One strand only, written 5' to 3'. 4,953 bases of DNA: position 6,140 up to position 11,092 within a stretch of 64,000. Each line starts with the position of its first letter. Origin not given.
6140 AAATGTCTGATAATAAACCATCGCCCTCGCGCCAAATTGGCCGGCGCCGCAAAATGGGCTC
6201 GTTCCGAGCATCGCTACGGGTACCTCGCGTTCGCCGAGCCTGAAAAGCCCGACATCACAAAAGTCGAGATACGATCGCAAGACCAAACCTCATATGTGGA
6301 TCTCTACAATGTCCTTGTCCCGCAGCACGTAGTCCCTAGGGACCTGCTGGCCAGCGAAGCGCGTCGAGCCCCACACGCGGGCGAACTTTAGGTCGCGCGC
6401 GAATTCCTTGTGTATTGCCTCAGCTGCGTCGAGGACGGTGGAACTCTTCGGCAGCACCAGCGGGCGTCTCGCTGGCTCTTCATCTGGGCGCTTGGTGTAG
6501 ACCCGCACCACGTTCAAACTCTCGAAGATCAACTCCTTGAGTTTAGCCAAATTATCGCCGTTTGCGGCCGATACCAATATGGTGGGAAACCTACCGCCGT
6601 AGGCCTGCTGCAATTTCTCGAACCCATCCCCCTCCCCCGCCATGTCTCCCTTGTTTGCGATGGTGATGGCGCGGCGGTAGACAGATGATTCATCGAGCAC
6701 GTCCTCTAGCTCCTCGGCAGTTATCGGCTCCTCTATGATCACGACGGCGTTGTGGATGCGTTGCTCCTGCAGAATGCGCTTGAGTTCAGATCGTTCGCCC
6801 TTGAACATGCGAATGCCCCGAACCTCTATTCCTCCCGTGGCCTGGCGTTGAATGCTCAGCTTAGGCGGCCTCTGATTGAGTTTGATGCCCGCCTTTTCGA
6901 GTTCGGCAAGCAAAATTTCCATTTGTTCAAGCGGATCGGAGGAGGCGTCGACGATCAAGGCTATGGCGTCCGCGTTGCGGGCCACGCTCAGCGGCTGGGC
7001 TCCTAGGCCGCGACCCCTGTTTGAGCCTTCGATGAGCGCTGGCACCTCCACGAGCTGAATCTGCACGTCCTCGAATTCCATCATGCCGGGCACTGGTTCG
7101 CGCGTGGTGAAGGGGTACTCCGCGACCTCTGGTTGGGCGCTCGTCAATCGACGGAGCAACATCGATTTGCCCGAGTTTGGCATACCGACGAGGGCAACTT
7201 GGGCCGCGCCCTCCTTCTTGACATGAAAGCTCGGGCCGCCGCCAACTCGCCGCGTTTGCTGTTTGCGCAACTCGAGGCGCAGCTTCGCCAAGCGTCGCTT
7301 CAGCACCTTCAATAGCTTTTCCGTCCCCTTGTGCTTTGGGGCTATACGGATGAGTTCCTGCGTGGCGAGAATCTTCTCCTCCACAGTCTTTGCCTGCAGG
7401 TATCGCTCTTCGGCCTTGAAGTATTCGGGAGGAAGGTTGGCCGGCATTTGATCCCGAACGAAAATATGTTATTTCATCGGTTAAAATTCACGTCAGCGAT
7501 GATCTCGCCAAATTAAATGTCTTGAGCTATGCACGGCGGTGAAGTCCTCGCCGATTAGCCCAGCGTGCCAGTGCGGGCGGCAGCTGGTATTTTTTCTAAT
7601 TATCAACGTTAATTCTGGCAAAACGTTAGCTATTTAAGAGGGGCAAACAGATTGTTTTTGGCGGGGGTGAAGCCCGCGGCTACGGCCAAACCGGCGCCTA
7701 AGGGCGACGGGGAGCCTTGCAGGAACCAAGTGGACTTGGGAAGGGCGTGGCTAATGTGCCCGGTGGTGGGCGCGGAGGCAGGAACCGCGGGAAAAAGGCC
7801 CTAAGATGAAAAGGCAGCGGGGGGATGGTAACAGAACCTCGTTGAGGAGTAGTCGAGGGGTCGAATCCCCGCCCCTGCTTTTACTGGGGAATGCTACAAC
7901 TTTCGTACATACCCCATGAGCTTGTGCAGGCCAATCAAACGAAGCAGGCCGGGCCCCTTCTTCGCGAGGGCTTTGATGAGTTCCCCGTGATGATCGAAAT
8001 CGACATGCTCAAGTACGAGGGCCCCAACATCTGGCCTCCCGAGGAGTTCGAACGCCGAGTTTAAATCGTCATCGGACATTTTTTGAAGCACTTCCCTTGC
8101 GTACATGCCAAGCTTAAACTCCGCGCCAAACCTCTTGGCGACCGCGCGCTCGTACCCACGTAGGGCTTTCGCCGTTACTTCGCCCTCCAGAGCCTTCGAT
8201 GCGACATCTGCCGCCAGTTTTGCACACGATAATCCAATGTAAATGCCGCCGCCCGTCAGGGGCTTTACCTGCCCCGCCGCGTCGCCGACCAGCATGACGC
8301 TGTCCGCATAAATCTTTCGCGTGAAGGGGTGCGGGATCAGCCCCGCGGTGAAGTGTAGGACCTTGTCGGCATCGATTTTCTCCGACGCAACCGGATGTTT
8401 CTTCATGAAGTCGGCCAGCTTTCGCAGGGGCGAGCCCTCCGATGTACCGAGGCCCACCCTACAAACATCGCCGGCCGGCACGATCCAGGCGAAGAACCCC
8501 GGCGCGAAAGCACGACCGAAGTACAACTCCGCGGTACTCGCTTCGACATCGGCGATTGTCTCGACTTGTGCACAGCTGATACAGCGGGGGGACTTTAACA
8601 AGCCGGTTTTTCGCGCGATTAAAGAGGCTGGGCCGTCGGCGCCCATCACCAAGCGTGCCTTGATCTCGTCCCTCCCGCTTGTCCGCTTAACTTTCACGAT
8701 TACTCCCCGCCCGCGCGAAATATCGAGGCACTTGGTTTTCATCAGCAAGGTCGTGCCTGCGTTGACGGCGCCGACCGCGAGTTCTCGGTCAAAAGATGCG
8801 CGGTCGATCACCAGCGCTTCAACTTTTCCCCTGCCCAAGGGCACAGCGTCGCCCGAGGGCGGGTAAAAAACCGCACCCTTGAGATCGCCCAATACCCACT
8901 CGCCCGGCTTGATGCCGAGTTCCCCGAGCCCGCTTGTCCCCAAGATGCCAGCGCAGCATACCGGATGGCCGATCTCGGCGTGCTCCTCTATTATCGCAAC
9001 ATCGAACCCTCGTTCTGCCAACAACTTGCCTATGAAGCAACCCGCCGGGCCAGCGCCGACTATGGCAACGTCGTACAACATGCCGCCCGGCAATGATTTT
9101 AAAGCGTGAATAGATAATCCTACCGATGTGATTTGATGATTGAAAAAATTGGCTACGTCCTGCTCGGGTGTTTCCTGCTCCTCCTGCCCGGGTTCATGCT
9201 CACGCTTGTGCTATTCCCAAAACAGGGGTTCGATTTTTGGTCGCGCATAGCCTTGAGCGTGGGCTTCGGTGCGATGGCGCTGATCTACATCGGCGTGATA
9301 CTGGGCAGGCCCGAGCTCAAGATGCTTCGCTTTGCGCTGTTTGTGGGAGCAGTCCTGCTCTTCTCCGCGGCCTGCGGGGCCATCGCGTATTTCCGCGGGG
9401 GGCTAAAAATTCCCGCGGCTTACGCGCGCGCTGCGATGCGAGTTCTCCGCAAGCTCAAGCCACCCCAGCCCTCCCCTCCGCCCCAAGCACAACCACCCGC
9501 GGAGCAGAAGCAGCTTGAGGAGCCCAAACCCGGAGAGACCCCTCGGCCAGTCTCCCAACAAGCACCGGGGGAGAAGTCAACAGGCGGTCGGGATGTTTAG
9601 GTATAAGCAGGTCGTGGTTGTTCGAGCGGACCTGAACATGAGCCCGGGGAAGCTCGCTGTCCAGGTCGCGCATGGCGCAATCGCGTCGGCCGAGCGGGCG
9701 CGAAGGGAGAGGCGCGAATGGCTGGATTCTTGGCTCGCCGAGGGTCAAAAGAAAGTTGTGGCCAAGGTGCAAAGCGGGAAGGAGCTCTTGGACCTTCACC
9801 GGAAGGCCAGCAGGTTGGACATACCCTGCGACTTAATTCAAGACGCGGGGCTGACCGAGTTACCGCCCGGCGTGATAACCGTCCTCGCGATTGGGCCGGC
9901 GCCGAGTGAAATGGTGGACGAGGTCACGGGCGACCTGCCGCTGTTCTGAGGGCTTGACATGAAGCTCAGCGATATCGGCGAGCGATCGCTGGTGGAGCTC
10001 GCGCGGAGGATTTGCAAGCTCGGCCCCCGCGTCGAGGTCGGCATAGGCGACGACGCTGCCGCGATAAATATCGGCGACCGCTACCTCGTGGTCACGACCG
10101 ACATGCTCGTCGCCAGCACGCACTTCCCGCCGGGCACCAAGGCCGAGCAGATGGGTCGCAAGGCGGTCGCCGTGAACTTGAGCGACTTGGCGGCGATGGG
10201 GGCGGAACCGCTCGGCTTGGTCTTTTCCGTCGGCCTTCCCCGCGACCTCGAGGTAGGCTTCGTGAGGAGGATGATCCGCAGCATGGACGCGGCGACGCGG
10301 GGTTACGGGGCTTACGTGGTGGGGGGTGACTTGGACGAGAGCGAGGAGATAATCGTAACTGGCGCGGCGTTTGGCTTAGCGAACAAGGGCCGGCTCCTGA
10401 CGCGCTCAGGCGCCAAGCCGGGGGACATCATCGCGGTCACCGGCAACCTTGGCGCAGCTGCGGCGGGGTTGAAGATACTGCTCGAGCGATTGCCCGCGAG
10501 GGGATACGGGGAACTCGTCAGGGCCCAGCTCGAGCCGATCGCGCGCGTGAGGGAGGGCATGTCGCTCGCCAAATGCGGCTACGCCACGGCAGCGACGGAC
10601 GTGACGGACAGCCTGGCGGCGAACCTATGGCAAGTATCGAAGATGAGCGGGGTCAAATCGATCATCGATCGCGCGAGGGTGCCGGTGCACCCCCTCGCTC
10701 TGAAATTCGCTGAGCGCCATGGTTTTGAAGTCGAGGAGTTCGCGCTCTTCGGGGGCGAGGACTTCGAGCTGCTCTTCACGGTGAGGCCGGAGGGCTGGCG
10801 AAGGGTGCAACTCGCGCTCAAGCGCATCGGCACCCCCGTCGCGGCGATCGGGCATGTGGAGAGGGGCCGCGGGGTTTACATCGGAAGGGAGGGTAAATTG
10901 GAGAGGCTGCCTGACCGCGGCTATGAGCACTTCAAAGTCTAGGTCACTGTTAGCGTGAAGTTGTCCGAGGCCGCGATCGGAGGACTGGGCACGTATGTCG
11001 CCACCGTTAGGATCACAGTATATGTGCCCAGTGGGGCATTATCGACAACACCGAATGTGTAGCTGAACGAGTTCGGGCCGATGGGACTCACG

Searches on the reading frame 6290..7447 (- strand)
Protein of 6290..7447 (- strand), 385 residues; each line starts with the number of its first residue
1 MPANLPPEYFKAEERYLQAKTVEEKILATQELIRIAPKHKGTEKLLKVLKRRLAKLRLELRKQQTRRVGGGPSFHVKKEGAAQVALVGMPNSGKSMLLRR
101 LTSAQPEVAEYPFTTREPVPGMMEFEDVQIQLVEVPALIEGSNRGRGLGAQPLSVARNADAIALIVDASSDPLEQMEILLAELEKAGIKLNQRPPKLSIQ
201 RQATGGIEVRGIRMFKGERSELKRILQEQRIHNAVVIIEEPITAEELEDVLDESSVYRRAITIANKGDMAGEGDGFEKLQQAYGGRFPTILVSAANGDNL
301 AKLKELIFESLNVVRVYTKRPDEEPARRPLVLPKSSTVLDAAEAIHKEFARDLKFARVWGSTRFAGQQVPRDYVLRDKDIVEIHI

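Call 27: search_protein_families(library=pfam, proteins=[window:6290-7447:-], max_evalue=0.001)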
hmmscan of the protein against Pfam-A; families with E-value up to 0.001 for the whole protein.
window:6290-7447:- (385 aa): 4 families
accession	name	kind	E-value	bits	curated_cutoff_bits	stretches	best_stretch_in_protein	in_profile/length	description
PF01926.29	MMR_HSR1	-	2.9e-21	76.1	21.9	1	83-187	1-100/113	50S ribosome-binding GTPase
PF16897.10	MMR_HSR1_Xtn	-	4.4e-19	68.8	35.2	1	205-312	2-105/106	C-terminal region of MMR_HSR1 domain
PF02824.27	TGS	-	1.5e-14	54.2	22.2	1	314-384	1-59/60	TGS domain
PF02421.24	FeoB_N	-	9.4e-10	38.7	27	1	83-180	2-98/156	Ferrous iron transport protein B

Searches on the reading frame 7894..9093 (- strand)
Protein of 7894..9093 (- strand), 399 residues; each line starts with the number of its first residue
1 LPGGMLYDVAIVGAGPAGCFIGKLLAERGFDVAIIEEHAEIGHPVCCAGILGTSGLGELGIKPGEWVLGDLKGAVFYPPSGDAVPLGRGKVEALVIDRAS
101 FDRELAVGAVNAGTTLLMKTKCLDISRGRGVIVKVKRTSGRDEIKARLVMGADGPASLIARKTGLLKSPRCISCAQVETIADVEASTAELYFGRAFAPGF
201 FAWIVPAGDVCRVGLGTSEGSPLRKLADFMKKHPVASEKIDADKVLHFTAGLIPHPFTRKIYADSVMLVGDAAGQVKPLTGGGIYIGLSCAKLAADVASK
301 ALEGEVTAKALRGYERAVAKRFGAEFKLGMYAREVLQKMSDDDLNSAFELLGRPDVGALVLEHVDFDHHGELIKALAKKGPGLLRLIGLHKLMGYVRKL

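Call 27: search_protein_families(library=pfam, proteins=[window:7894-9093:-], max_evalue=0.001)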
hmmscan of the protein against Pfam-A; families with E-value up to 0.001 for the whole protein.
window:7894-9093:- (399 aa): 9 families
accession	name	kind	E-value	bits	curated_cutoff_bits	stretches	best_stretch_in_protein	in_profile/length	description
PF01494.25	FAD_binding_3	-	1.2e-16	61.3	22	2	100-317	101-337/349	FAD binding domain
PF05834.18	Lycopene_cycl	-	2.8e-08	33.7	23.4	0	8-157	1-144/380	Lycopene cyclase protein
PF01266.30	DAO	-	5.5e-08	33.1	27.9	1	8-42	1-35/353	FAD dependent oxidoreductase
PF07992.20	Pyr_redox_2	-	2.3e-06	27.7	26.1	1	7-154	1-108/291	Pyridine nucleotide-disulphide oxidoreductase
PF13450.12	NAD_binding_8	-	2.6e-06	28.1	21.9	1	11-42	1-32/68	NAD(P)-binding Rossmann-like domain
PF22578.2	GGR_cat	-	6.7e-06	26.3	27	1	173-252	4-87/88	Geranylgeranyl reductase catalytic domain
PF03486.20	HI0933_like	-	9.7e-05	22.4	50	1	8-49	2-43/244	HI0933-like protein Rossmann domain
PF01946.23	Thi4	-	0.00012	21.9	26.2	1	7-46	18-58/235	Thi4 family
PF04820.20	Trp_halogenase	-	0.00039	19.8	21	0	93-302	152-359/458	Tryptophan halogenase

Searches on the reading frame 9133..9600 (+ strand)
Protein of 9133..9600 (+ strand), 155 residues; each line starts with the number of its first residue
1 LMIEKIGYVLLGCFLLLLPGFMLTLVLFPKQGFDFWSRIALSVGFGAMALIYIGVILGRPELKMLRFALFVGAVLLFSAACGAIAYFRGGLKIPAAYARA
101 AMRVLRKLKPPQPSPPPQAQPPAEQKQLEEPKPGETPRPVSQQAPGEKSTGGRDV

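Call 26: search_protein_families(library=pfam, proteins=[window:9133-9600:+], max_evalue=0.001)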
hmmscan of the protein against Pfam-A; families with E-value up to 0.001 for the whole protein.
window:9133-9600:+ (155 aa): 1 family
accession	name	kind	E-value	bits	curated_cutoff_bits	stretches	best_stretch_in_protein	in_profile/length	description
PF07760.16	DUF1616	-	8.7e-05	22.3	31.6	1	12-88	28-116/307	Protein of unknown function (DUF1616)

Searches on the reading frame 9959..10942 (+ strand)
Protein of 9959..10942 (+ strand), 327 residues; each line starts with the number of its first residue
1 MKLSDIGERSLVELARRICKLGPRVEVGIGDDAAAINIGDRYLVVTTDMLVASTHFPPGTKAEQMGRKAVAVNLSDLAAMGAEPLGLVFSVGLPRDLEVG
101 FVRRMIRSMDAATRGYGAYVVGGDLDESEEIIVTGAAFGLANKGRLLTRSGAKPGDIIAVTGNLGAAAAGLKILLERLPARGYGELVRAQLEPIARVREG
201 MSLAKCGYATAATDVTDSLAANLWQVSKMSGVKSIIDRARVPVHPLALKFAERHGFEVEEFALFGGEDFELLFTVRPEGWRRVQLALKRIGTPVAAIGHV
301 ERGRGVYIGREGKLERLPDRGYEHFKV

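Call 27: search_protein_families(library=pfam, proteins=[window:9959-10942:+], max_evalue=0.001)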
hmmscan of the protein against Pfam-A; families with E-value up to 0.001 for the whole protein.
window:9959-10942:+ (327 aa): 2 families
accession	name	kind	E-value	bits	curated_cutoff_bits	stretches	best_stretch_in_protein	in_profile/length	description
PF00586.29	AIRS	-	7.4e-28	97.7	24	1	30-140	1-111/112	AIR synthase related protein, N-terminal domain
PF02769.27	AIRS_C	-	3.2e-05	24.6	23.1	1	153-306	1-151/156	AIR synthase related protein, C-terminal domain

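Call 72: search_protein_families(library=ncbifam, proteins=[window:9959-10942:+], max_evalue=0.00001)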
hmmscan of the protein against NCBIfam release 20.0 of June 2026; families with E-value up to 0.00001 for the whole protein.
window:9959-10942:+ (327 aa): 13 families
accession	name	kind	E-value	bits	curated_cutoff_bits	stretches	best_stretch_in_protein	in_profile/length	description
TIGR01379.1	thiL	equivalog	1.3e-92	310.2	184.15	1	12-325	6-320/320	thiamine-phosphate kinase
NF004353.0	PRK05731.2-2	equivalog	7e-84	281.5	301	1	8-326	2-303/311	thiamine-phosphate kinase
NF004351.0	PRK05731.1-4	equivalog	1.2e-61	208.6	324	1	3-290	11-300/321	thiamine-phosphate kinase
NF004350.0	PRK05731.1-1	equivalog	3.4e-54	183.9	441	1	24-326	22-323/325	thiamine-phosphate kinase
NF004354.0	PRK05731.2-3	equivalog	2.8e-30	105.6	204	1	28-307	15-266/273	thiamine-phosphate kinase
TIGR00476.1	selD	equivalog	5.4e-27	94.8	125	1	25-253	40-263/311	selenide, water dikinase SelD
TIGR02124.1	hypE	equivalog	4e-20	72.1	251.6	1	25-265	28-267/332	hydrogenase expression/formation protein HypE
NF010705.0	PRK14105.1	equivalog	2.8e-17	62.6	291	1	24-169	41-182/345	selenide, water dikinase SelD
NF002098.0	PRK00943.1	equivalog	2.1e-15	56.5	299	1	27-252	44-266/347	selenide, water dikinase SelD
TIGR04049.1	AIR_rel_sll0787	hypoth_equivalog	2.1e-14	53.3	321.3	1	25-319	38-309/318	sll0787 family AIR synthase-like protein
TIGR03267.1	methan_mark_2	hypoth_equivalog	2.2e-12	46.7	365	1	23-310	37-305/323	methanogenesis marker 2 protein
TIGR04050.1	MSMEG_0567_Cter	hypoth_equivalog_domain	1.8e-08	34.2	312.2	1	29-166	32-159/296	MSMEG_0567/sll0787 family protein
TIGR00878.1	purM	equivalog_domain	7.2e-06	25.4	236.35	0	25-171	32-188/332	phosphoribosylformylglycinamidine cyclo-ligase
